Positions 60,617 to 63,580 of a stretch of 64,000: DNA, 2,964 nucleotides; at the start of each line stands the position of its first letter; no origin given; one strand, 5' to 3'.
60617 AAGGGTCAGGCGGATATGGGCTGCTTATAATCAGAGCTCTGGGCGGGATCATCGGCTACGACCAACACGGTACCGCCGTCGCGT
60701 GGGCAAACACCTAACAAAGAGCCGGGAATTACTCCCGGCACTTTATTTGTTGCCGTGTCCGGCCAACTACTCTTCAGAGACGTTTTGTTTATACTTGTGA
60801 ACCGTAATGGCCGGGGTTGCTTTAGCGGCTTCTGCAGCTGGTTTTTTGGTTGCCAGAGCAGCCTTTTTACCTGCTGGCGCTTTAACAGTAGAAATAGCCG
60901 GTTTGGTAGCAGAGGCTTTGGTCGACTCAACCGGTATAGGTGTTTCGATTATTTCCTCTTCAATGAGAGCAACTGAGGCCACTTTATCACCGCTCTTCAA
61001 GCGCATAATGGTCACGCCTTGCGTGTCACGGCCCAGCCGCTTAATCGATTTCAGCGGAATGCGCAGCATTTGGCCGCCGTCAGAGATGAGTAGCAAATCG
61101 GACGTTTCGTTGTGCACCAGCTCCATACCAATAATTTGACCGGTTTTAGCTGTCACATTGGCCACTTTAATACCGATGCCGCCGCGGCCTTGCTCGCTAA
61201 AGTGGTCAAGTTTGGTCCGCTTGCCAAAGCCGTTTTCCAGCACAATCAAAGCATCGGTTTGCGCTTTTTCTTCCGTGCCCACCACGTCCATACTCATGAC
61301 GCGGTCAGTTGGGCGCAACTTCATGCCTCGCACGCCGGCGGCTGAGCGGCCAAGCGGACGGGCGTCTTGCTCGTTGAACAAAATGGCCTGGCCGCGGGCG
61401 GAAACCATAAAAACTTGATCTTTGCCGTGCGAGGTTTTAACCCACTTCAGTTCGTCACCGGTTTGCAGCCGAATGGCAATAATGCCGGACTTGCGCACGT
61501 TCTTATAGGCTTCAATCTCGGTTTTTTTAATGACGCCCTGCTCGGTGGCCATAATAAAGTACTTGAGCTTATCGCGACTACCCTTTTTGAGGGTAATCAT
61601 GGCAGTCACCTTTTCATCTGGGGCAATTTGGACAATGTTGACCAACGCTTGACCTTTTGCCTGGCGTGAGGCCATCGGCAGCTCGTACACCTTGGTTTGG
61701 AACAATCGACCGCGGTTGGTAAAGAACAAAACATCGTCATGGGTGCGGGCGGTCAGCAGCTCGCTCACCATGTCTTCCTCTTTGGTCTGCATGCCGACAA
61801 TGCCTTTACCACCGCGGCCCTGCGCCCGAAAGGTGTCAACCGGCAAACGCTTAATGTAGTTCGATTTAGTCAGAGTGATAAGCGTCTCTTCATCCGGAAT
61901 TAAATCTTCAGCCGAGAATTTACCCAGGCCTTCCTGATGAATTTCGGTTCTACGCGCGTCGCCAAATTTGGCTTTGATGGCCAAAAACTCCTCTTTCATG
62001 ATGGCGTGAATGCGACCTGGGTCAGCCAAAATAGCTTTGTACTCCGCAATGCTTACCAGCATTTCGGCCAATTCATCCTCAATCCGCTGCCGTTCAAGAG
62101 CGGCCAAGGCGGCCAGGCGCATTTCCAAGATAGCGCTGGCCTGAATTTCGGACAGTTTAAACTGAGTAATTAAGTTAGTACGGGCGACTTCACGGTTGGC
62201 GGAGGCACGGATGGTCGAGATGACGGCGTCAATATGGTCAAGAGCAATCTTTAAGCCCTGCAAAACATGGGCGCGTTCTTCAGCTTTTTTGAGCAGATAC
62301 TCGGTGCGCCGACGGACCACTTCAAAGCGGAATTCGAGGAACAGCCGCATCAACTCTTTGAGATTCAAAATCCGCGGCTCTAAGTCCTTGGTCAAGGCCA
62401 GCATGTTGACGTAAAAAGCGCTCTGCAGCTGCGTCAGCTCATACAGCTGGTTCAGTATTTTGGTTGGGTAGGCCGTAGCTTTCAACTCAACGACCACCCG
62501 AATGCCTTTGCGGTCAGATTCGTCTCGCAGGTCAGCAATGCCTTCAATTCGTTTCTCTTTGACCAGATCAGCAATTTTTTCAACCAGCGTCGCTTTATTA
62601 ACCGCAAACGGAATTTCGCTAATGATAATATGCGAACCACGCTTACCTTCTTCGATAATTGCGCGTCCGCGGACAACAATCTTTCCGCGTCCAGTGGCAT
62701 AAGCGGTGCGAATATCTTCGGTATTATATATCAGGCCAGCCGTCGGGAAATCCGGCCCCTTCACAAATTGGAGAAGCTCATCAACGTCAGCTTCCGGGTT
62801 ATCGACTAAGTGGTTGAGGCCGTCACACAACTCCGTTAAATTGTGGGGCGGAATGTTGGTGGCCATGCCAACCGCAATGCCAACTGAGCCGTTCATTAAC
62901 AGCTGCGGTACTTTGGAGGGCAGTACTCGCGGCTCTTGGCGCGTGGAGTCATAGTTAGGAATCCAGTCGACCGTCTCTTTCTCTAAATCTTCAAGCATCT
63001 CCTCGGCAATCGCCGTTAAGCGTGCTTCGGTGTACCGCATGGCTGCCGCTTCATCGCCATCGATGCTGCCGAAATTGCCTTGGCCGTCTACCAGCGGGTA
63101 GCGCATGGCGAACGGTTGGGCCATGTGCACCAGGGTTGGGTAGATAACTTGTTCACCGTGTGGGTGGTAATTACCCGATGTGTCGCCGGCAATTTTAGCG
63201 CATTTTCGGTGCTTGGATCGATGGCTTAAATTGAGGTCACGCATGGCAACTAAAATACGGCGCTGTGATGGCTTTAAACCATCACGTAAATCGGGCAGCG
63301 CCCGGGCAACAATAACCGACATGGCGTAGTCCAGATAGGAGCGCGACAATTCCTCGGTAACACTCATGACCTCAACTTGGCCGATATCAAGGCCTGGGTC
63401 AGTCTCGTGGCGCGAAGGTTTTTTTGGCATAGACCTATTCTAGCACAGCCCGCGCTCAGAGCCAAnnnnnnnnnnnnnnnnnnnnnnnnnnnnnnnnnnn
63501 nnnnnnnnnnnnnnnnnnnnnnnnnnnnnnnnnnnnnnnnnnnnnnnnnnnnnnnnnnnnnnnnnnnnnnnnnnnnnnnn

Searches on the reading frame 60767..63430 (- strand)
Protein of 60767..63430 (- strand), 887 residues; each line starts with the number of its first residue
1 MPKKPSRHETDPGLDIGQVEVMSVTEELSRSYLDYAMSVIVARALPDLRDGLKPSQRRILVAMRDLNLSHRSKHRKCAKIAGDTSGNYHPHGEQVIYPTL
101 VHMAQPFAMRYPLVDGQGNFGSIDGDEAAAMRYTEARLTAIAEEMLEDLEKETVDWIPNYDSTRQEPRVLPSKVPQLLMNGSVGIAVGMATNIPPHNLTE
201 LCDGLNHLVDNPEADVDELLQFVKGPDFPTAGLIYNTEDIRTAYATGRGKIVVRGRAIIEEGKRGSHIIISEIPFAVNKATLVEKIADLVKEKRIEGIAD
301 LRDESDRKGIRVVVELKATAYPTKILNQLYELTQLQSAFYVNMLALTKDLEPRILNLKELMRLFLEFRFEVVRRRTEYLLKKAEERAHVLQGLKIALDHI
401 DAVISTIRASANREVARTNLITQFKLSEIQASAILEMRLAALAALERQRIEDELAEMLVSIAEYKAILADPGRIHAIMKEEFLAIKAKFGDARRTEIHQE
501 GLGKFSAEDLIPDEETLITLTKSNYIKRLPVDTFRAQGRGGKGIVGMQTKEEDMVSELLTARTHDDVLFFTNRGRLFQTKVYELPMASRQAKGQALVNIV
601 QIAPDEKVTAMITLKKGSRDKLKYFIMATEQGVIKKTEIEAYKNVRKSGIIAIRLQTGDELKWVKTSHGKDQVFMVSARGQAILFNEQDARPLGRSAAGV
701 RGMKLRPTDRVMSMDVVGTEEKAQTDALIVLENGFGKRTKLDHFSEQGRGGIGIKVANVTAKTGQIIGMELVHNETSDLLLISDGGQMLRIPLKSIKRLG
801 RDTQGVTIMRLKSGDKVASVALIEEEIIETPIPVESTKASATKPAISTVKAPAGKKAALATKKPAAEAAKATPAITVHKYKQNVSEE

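Call 7: find_related_loci(query=window:60767-63430:-, collection=genome_contigs, flank=3000)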
Query window:60767-63430:- (887 aa) in genome_contigs; peptide patterns used: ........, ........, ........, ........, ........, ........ (x = any residue, [..] = any of these).
114 stretches matched a pattern; 88 encode a relative of the query (tblastn E <= 1e-3); the best 80 are kept; 80 distinct loci.
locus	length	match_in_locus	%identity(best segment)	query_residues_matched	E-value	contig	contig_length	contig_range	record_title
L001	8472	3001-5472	53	9-825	0e+0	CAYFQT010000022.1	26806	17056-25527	MAG TPA_asm: uncultured Candidatus Saccharibacteria bacterium isolate ERP108616_co1_127 genome assembly, contig: k119_13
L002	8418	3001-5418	54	17-823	0e+0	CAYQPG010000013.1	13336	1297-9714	MAG TPA_asm: uncultured Candidatus Saccharibacteria bacterium isolate SRP271791_co2_70 genome assembly, contig: NODE_116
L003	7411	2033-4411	55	24-816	0e+0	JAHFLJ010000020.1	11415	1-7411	MAG: Candidatus Liptonbacteria bacterium isolate nzgw430 NODE_1965_length_11416_cov_5.662860, whole genome shotgun seque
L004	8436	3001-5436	53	16-823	0e+0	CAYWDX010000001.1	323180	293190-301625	MAG TPA_asm: uncultured Candidatus Saccharibacteria bacterium isolate SRP273308_co1_109 genome assembly, contig: NODE_25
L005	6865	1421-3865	52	16-823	0e+0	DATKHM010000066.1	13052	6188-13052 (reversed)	MAG TPA_asm: Candidatus Paceibacterota bacterium isolate SMAG_U14577 k141_12058, whole genome shotgun sequence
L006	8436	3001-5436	53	16-823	0e+0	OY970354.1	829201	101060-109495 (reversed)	MAG: uncultured bacterium isolate MFD04540.bin.2.12 genome assembly, chromosome: 1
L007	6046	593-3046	53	4-830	0e+0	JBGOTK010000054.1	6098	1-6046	MAG: Candidatus Paceibacteria bacterium isolate OBJ_0618_7090110_164 k141_3700380_length_6098_cov_9.0000, whole genome s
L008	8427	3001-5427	53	19-823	0e+0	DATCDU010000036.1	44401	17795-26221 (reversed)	MAG TPA_asm: Candidatus Paceibacterota bacterium isolate SMAG_U7734 k141_509738, whole genome shotgun sequence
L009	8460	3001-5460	52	18-824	0e+0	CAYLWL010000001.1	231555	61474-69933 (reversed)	MAG TPA_asm: uncultured Candidatus Saccharibacteria bacterium isolate binchicken_co227_1182 genome assembly, contig: NOD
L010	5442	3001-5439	53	14-823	0e+0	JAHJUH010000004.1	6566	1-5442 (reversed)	MAG: Patescibacteria group bacterium isolate OS_PC_MetaG.mb.97 OS_PC_MetaG.mb.97_k141_3363, whole genome shotgun sequenc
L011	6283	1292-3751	53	14-823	0e+0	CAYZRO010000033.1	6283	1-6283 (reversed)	MAG TPA_asm: uncultured Candidatus Saccharibacteria bacterium isolate binchicken_co19_574 genome assembly, contig: NODE_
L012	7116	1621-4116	52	3-823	0e+0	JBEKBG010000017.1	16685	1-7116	MAG: Minisyncoccia bacterium isolate SPRUCE 130 SPRUCE_130_17, whole genome shotgun sequence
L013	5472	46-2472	53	19-823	0e+0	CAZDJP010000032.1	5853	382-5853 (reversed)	MAG TPA_asm: uncultured Candidatus Saccharibacteria bacterium isolate SRP271791_co2_69 genome assembly, contig: NODE_407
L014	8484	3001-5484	52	3-823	0e+0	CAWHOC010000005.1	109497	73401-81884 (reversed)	MAG: uncultured bacterium isolate MFD04780.bin.2.65 genome assembly, contig: contig_13167, whole genome shotgun sequence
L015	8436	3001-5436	52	16-823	0e+0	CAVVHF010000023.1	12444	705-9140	MAG: uncultured bacterium isolate MFD01112.bin.1.8 genome assembly, contig: contig_76402, whole genome shotgun sequence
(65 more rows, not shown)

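Call 20: find_encoding_contigs(protein=window:60767-63430:-, flank=10000, max_places=6)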
Protein window:60767-63430:- (887 aa): no gene with exactly this product is on record in the collection.

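Call 21: find_encoding_contigs(protein=window:60767-63367:-, flank=10000, max_places=6)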
Protein window:60767-63367:- (866 aa): no gene with exactly this product is on record in the collection.

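Call 23: find_homologous_proteins(query=window:60767-63430:-, max_evalue=1e-50)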
Query window:60767-63430:- (887 aa): 8000 proteins with E <= 1e-50 among 8000 candidates; the best 120 are listed.
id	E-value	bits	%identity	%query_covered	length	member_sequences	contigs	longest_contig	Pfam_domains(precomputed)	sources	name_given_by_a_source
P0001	0.0e+0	1935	100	100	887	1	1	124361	PF00521.27,PF03989.19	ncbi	-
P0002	0.0e+0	1441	72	86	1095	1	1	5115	PF00521.27,PF03989.19,PF14890.12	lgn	-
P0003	0.0e+0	1335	68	100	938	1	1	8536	PF00521.27,PF03989.19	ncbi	-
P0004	0.0e+0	1164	62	98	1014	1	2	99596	PF00521.27,PF03989.19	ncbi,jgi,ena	ncbi:MAG: DNA gyrase subunit A [Patescibacteria group bacterium]|jgi:DNA gyrase subunit A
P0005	0.0e+0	1160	63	92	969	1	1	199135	PF00521.27,PF03989.19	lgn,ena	-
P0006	0.0e+0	1159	63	91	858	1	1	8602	PF00521.27,PF03989.19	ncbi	-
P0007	0.0e+0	1146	59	98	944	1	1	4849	PF00521.27,PF03989.19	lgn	-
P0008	0.0e+0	1145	62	92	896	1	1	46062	PF00521.27,PF03989.19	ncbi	-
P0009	0.0e+0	1142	60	98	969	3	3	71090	PF00521.27,PF03989.19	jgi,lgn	-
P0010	0.0e+0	1142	59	98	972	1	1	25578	PF00521.27,PF03989.19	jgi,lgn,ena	-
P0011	0.0e+0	1141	61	96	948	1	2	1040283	PF00521.27,PF03989.19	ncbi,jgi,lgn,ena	-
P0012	0.0e+0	1140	60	98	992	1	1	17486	PF00521.27,PF03989.19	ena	-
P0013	0.0e+0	1140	59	98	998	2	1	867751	PF00521.27,PF03989.19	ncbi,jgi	ncbi:MAG: DNA gyrase subunit A [Patescibacteria group bacterium]|jgi:DNA gyrase subunit A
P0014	0.0e+0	1138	59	96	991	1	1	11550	PF00521.27,PF03989.19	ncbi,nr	ncbi:MAG: DNA gyrase subunit A [Candidatus Berkelbacteria bacterium]|nr:DNA gyrase subunit A [Candid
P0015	0.0e+0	1138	61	96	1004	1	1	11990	PF00521.27,PF03989.19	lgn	-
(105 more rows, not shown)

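Call 24: find_encoding_contigs(protein=P0001, flank=10000, max_places=3)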
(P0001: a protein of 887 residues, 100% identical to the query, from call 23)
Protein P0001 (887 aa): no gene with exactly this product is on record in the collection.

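Call 25: find_encoding_contigs(protein=P0003, flank=10000, max_places=3)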
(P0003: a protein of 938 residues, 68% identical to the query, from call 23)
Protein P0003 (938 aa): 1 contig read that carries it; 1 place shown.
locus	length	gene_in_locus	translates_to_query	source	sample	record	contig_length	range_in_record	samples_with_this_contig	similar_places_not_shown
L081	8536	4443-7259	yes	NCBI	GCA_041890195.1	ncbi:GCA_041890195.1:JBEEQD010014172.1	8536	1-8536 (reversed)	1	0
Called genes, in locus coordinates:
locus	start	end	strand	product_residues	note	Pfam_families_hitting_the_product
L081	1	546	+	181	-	?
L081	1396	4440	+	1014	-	PF02518:HATPase_c, PF00204:DNA_gyraseB, PF01751:Toprim, PF14890:Intein_splicing, PF00986:DNA_gyraseB_C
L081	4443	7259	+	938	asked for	PF00521:DNA_topoisoIV, PF03989:DNA_gyraseA_C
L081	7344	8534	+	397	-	?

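Call 26: find_encoding_contigs(protein=P0002, flank=10000, max_places=3)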
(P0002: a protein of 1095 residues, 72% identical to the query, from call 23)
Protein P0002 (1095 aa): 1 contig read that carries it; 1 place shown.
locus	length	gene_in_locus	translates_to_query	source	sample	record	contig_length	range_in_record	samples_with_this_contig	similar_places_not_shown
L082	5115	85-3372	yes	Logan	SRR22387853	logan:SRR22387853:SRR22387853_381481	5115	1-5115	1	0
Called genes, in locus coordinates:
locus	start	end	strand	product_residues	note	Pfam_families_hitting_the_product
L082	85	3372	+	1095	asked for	PF00521:DNA_topoisoIV, PF14890:Intein_splicing, PF00521:DNA_topoisoIV, PF03989:DNA_gyraseA_C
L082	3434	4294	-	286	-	-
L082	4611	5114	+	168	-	?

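Call 40: search_protein_families(library=ncbifam, proteins=[window:60767-63430:-], max_evalue=0.001)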
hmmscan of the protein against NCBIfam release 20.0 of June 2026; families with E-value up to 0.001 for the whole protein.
window:60767-63430:- (887 aa): 10 families
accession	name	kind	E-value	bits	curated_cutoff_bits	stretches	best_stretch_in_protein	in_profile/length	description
NF004043.1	PRK05560.1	equivalog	0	1120.9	902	1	19-822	2-797/798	DNA gyrase subunit A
TIGR01063.1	gyrA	equivalog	0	1092.3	877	1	22-824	4-799/800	DNA topoisomerase (ATP-hydrolyzing) subunit A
NF038098.1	GyrA_w_intein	exception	2.4e-261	870.4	1850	2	134-822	538-1225/1232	intein-containing DNA gyrase subunit A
NF004044.1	PRK05561.1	subfamily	3.9e-242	806.1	654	2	24-723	2-691/738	DNA topoisomerase (ATP-hydrolyzing)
TIGR01061.1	parC_Gpos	equivalog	4.3e-194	647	813.25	2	22-760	4-733/737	DNA topoisomerase IV subunit A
NF010586.0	PRK13979.1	equivalog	1.1e-186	622.6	1475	3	22-664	16-662/957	DNA topoisomerase IV subunit A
TIGR01062.1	parC_Gneg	equivalog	4.3e-170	567.3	628.9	1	19-616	1-586/735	DNA topoisomerase IV subunit A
NF007209.0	PRK09631.1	equivalog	2.5e-65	221.3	644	1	23-395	3-347/635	DNA topoisomerase IV subunit A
NF009397.0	PRK12758.1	equivalog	1.8e-63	214.8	780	1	21-583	20-538/870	DNA gyrase/topoisomerase IV subunit A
NF007208.0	PRK09630.1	equivalog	2.4e-42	145.5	598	1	25-368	5-320/479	DNA topoisomerase IV subunit A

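Call 57: list_cluster_members(proteins=[P0001, P0003])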
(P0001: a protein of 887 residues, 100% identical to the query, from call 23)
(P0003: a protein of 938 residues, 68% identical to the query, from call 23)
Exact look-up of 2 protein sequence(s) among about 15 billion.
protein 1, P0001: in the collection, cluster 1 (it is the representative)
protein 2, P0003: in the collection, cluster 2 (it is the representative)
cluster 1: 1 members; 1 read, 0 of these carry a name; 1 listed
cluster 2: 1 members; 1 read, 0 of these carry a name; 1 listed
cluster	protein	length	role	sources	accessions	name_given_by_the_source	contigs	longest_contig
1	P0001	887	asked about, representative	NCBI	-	-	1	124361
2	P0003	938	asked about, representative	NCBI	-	-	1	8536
